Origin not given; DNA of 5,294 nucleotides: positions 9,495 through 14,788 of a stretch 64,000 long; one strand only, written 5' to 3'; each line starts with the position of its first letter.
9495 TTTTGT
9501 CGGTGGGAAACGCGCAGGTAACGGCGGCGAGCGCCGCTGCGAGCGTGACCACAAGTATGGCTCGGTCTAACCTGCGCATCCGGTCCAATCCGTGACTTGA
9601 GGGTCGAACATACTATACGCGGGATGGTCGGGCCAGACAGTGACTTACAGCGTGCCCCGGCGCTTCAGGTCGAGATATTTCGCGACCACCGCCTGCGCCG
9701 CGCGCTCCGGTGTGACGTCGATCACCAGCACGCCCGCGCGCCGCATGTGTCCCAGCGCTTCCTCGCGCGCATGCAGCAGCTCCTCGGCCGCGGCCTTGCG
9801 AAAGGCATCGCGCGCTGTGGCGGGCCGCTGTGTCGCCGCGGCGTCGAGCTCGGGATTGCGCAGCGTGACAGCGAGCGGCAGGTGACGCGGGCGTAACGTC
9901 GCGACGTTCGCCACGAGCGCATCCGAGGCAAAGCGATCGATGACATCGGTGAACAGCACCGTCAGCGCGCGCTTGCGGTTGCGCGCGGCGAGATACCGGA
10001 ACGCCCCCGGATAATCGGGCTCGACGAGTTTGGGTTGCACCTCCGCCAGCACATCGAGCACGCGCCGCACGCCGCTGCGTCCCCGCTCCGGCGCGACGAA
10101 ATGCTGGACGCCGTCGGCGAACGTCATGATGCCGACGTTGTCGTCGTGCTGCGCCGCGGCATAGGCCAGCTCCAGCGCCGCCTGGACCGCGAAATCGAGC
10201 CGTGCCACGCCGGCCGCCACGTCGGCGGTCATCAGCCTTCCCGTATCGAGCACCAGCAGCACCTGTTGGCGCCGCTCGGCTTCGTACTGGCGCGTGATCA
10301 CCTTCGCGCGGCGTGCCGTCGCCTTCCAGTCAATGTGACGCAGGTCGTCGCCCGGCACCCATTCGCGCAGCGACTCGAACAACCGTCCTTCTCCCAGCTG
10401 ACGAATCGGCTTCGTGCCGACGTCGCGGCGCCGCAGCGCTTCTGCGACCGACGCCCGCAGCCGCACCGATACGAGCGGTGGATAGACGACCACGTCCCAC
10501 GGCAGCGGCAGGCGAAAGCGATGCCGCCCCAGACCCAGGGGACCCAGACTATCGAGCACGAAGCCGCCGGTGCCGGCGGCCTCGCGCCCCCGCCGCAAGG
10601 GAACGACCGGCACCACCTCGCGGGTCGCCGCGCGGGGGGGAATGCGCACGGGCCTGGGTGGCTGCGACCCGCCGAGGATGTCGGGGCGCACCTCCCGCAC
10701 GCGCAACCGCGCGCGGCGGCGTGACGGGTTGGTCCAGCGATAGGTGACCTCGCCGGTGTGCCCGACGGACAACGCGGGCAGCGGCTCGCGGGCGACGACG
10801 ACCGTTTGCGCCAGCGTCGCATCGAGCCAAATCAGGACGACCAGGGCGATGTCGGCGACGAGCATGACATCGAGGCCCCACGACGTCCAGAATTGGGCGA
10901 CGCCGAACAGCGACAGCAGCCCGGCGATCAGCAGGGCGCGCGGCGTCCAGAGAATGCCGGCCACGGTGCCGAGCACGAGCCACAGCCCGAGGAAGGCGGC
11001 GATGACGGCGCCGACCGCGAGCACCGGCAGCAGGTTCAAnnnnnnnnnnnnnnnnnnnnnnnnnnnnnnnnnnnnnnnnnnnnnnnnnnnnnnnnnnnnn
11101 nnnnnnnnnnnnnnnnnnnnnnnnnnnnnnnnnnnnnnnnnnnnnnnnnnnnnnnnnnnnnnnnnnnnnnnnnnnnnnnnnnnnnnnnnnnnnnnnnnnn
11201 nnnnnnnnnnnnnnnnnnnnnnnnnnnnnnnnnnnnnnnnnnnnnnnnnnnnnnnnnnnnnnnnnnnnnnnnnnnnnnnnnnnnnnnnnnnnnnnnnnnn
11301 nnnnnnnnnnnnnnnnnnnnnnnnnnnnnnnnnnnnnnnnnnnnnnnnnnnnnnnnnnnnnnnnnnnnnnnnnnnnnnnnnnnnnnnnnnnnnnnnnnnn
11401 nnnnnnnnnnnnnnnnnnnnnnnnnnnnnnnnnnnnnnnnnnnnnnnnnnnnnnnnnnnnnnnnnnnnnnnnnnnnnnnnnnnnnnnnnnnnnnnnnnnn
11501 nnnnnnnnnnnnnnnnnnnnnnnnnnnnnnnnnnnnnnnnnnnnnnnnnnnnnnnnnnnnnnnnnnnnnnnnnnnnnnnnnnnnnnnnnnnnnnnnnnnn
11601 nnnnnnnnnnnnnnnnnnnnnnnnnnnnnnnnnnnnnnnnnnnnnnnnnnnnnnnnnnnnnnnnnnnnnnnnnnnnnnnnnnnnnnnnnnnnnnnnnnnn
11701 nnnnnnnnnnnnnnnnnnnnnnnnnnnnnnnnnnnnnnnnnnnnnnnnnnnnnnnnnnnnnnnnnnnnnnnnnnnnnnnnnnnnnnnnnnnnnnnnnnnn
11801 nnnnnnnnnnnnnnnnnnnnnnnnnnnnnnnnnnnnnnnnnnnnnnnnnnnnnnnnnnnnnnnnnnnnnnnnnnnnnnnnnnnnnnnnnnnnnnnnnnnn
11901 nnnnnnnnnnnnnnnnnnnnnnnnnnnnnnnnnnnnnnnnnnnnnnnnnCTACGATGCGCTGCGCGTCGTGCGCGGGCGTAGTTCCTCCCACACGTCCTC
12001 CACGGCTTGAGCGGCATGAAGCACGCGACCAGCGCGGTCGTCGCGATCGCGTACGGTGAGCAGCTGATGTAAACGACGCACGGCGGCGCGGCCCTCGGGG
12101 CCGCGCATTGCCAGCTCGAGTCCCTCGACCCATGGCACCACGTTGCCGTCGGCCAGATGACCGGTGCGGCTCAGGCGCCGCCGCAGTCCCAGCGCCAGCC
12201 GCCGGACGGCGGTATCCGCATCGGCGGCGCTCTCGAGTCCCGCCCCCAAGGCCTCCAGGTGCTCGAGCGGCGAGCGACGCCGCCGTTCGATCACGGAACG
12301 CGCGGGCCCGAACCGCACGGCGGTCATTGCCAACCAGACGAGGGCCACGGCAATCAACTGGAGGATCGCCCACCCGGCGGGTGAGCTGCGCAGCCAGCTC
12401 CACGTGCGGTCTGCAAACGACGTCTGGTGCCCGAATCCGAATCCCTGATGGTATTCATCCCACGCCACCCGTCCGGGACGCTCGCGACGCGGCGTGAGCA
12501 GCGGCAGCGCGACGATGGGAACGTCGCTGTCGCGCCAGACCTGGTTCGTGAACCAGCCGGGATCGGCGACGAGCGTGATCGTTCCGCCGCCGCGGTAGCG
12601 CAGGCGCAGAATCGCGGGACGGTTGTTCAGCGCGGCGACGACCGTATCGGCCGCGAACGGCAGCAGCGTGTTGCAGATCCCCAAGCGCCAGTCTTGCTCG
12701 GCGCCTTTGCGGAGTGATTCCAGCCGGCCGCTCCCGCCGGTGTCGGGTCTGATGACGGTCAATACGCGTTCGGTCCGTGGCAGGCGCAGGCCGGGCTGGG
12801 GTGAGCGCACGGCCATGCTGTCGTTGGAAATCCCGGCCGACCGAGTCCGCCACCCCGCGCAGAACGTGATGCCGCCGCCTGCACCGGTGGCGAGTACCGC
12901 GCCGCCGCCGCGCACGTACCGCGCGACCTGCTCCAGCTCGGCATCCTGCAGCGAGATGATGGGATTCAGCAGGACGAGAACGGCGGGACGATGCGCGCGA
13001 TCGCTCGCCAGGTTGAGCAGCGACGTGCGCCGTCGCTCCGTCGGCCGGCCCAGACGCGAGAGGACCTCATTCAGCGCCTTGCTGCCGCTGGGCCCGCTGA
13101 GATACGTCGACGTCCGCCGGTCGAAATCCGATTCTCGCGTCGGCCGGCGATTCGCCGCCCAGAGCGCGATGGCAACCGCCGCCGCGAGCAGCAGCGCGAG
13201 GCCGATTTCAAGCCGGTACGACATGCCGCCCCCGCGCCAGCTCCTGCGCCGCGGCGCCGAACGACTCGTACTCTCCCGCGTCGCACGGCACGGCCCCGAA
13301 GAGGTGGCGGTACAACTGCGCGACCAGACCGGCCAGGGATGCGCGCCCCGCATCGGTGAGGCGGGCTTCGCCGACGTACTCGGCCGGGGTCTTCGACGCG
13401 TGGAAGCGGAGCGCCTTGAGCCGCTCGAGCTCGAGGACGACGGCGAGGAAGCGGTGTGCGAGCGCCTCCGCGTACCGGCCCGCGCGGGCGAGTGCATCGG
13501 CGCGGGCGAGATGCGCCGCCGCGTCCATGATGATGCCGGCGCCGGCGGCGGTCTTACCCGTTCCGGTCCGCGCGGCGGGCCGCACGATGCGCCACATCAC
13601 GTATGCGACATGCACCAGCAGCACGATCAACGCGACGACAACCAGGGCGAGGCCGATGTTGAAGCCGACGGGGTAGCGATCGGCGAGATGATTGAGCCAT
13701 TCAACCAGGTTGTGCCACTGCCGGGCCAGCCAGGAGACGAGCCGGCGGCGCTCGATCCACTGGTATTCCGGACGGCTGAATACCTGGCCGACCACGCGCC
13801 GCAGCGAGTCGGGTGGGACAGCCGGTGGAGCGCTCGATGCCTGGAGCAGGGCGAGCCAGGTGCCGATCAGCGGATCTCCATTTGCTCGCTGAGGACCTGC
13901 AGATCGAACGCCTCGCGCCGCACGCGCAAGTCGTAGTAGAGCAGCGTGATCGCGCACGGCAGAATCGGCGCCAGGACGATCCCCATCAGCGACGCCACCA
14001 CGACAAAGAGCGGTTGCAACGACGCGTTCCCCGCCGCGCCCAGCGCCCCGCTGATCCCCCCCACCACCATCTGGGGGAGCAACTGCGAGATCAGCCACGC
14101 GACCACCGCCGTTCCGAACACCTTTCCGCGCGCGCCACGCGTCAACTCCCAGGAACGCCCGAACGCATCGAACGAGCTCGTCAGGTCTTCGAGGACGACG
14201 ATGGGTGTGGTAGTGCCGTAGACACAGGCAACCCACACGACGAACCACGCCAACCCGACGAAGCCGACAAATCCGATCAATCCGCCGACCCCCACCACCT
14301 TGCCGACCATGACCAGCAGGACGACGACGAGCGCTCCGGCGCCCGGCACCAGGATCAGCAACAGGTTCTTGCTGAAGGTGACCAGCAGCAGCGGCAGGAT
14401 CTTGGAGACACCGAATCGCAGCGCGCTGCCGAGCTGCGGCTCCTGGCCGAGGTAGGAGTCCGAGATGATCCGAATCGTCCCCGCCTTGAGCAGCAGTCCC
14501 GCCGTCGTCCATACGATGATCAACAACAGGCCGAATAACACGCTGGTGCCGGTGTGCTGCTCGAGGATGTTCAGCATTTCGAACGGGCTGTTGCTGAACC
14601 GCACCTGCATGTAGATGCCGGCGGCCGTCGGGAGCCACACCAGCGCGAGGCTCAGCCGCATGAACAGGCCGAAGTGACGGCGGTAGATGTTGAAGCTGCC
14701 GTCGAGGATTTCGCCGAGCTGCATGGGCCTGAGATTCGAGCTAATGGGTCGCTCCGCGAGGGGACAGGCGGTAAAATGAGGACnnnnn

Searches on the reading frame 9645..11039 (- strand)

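Call 7: search_protein_families(library=pfam, proteins=[window:9645-11039:-], max_evalue=0.001)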
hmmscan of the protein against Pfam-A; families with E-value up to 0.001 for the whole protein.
window:9645-11039:- (464 aa): 2 families
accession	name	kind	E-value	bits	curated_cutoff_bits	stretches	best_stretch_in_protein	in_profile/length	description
PF01882.25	DUF58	-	2.9e-30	105.5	23.4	1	224-411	2-186/216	Protein of unknown function DUF58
PF13519.12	VWA_2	-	1.3e-06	29.4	27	1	260-365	1-105/107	von Willebrand factor type A domain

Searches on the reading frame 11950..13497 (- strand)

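Call 7: search_protein_families(library=pfam, proteins=[window:11950-13497:-], max_evalue=0.001)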
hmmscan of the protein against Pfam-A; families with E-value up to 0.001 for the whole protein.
window:11950-13497:- (515 aa): 1 family
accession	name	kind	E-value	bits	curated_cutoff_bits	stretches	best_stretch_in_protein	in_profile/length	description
PF14258.12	DUF4350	-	1.6e-11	45.3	30.4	1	134-319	4-166/181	Domain of unknown function (DUF4350)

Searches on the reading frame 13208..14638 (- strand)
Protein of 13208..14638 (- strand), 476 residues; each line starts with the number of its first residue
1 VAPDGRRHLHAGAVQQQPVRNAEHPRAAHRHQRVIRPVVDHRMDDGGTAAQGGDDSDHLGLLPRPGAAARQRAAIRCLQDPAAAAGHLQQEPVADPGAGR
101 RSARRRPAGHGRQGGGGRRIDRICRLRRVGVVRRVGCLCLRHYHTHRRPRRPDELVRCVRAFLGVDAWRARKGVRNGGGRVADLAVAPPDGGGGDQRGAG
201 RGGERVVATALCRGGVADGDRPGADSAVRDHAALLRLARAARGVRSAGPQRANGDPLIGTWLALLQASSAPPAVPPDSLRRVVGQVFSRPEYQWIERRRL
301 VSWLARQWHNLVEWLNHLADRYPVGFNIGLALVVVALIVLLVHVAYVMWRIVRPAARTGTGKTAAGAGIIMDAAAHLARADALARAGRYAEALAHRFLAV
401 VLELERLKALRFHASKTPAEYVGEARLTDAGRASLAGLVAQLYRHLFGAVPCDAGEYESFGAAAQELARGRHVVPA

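Call 7: search_protein_families(library=pfam, proteins=[window:13208-14638:-], max_evalue=0.001)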
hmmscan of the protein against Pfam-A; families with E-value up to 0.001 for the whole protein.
window:13208-14638:- (476 aa): 1 family
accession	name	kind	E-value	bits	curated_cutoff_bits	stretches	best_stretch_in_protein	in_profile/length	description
PF13559.11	DUF4129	-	1.6e-05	25.3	24.8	1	397-461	2-65/69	Domain of unknown function (DUF4129)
